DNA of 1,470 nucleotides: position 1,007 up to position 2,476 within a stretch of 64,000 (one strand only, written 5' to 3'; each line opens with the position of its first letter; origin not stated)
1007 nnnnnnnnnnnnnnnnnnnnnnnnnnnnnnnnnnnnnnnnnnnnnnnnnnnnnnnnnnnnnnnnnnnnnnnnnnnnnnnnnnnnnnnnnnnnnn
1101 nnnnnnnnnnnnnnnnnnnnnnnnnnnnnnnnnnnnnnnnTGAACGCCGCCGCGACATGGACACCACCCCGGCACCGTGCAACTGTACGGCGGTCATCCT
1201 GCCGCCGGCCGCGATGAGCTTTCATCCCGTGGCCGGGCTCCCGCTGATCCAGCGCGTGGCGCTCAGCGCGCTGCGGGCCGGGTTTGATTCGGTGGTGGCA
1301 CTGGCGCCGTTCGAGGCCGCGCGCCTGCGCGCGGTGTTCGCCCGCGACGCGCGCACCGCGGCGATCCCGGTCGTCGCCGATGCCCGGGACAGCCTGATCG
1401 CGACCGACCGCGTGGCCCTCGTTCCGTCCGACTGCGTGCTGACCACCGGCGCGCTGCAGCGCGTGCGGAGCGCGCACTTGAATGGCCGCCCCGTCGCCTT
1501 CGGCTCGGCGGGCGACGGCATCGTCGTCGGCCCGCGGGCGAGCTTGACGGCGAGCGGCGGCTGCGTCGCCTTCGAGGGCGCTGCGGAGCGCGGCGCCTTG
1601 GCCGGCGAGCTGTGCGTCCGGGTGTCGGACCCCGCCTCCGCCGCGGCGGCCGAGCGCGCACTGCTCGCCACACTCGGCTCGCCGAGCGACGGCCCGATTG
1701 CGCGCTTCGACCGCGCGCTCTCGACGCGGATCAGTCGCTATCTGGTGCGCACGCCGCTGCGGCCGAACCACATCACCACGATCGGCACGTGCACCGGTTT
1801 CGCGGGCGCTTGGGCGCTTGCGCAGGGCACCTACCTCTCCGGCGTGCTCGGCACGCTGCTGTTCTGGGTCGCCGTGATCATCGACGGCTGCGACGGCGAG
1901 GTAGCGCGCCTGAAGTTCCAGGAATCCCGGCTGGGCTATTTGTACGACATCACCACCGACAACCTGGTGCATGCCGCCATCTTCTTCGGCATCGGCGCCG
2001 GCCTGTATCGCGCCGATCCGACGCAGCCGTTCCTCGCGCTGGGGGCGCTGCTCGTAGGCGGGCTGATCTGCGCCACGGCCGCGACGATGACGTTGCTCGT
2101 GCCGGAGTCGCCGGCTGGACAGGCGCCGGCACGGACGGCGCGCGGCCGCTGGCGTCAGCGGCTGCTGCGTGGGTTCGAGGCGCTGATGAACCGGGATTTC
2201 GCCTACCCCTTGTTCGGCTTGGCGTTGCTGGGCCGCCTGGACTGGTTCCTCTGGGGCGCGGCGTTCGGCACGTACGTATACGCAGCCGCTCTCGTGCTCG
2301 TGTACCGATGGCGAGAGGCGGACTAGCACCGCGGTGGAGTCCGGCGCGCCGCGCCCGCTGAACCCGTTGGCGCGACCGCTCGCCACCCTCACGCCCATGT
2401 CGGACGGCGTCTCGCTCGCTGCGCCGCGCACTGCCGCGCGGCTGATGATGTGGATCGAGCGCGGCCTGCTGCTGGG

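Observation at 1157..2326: IPCT/DIPPS-like fusion with an intact CDP-alcohol phosphotransferase motif but a degenerate nucleotidyltransferase G-loop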

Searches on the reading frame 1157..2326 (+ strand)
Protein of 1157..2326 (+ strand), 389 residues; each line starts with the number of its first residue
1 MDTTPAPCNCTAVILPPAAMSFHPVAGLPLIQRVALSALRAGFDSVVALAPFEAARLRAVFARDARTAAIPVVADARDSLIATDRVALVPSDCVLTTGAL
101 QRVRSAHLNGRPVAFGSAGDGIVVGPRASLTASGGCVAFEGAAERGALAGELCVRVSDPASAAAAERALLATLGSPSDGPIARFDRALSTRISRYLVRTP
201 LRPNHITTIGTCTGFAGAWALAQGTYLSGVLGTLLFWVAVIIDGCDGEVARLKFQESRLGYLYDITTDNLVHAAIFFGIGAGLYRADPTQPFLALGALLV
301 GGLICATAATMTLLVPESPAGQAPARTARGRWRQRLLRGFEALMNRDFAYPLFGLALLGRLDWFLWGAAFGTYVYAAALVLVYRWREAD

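Call 3: search_protein_families(library=pfam, proteins=[window:1157-2326:+], max_evalue=0.01)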
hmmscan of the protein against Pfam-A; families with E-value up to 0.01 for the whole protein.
window:1157-2326:+ (389 aa): 1 family
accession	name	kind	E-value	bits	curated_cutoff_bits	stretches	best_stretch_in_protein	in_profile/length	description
PF01066.26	CDP-OH_P_transf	-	1.7e-09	38.7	22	1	203-279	4-78/152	CDP-alcohol phosphatidyltransferase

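Call 4: search_protein_families(library=ncbifam, proteins=[window:1157-2326:+], max_evalue=0.01)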
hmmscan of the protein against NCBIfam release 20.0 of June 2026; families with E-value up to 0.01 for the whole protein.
window:1157-2326:+ (389 aa): 6 families
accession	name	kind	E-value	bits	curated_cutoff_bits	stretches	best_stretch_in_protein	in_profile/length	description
NF041135.1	IPPtranDIPPsyn_Thcocales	equivalog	1.4e-14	54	580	1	154-280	202-325/419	bifunctional L-myo-inositol-1-phosphate cytidylyltransferase/CDP-L-myo-inositol myo-inositolphosphotransferase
NF040950.1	archin_ph_syn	equivalog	2.3e-14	53.7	180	1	189-295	12-117/191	archaetidylinositol phosphate synthase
NF045883.1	PIPSynth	equivalog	4.3e-14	52.7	170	1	188-295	10-118/197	phosphatidylinositol phosphate synthase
NF052561.1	PIPSynBT1523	equivalog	5.9e-05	22.9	350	1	194-280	18-111/232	hypothetical protein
TIGR00560.1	pgsA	equivalog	0.00062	20.3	109.1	1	226-277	30-81/183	CDP-diacylglycerol--glycerol-3-phosphate 3-phosphatidyltransferase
NF040760.1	AgaE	equivalog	0.0048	16.2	500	1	222-285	127-188/292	PTS N-acetylgalactosamine transporter subunit IID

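Call 5: search_solved_structures(query=window:1157-2326:+, max_evalue=1, show_alignments=3)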
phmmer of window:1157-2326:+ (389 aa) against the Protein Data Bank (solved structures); distinct sequences matched with E-value up to 1: 8.
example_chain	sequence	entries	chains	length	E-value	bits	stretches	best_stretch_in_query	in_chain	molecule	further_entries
4o6m_A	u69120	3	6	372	1.1e-14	58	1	177-304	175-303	AF2299, a CDP-alcohol phosphotransferase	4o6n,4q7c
4mnd_A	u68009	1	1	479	1.1e-11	48.1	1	149-300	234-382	CTP L-myo-inositol-1-phosphate cytidylyltransferase/CDP-L-myo-inositol myo-inositolphospho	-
6wm5_A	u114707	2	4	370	6.2e-08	35.7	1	163-279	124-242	AfCTD-Phosphatidylinositol-phosphate synthase (PIPS) fusion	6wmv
6h53_A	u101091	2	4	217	3e-07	33.4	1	186-279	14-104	CDP-diacylglycerol--inositol 3-phosphatidyltransferase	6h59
6h5a_A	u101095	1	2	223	3.3e-07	33.3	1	186-279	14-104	CDP-diacylglycerol--inositol 3-phosphatidyltransferase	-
5d92_D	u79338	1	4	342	3.9e-07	33.1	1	163-309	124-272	AF2299 protein,Phosphatidylinositol synthase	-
5d91_A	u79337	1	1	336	1.2e-05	28.2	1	186-309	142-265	AF2299 protein,Phosphatidylinositol synthase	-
12em_A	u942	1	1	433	0.93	12.1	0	86-153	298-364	Beta-1,3-glucosyltransferase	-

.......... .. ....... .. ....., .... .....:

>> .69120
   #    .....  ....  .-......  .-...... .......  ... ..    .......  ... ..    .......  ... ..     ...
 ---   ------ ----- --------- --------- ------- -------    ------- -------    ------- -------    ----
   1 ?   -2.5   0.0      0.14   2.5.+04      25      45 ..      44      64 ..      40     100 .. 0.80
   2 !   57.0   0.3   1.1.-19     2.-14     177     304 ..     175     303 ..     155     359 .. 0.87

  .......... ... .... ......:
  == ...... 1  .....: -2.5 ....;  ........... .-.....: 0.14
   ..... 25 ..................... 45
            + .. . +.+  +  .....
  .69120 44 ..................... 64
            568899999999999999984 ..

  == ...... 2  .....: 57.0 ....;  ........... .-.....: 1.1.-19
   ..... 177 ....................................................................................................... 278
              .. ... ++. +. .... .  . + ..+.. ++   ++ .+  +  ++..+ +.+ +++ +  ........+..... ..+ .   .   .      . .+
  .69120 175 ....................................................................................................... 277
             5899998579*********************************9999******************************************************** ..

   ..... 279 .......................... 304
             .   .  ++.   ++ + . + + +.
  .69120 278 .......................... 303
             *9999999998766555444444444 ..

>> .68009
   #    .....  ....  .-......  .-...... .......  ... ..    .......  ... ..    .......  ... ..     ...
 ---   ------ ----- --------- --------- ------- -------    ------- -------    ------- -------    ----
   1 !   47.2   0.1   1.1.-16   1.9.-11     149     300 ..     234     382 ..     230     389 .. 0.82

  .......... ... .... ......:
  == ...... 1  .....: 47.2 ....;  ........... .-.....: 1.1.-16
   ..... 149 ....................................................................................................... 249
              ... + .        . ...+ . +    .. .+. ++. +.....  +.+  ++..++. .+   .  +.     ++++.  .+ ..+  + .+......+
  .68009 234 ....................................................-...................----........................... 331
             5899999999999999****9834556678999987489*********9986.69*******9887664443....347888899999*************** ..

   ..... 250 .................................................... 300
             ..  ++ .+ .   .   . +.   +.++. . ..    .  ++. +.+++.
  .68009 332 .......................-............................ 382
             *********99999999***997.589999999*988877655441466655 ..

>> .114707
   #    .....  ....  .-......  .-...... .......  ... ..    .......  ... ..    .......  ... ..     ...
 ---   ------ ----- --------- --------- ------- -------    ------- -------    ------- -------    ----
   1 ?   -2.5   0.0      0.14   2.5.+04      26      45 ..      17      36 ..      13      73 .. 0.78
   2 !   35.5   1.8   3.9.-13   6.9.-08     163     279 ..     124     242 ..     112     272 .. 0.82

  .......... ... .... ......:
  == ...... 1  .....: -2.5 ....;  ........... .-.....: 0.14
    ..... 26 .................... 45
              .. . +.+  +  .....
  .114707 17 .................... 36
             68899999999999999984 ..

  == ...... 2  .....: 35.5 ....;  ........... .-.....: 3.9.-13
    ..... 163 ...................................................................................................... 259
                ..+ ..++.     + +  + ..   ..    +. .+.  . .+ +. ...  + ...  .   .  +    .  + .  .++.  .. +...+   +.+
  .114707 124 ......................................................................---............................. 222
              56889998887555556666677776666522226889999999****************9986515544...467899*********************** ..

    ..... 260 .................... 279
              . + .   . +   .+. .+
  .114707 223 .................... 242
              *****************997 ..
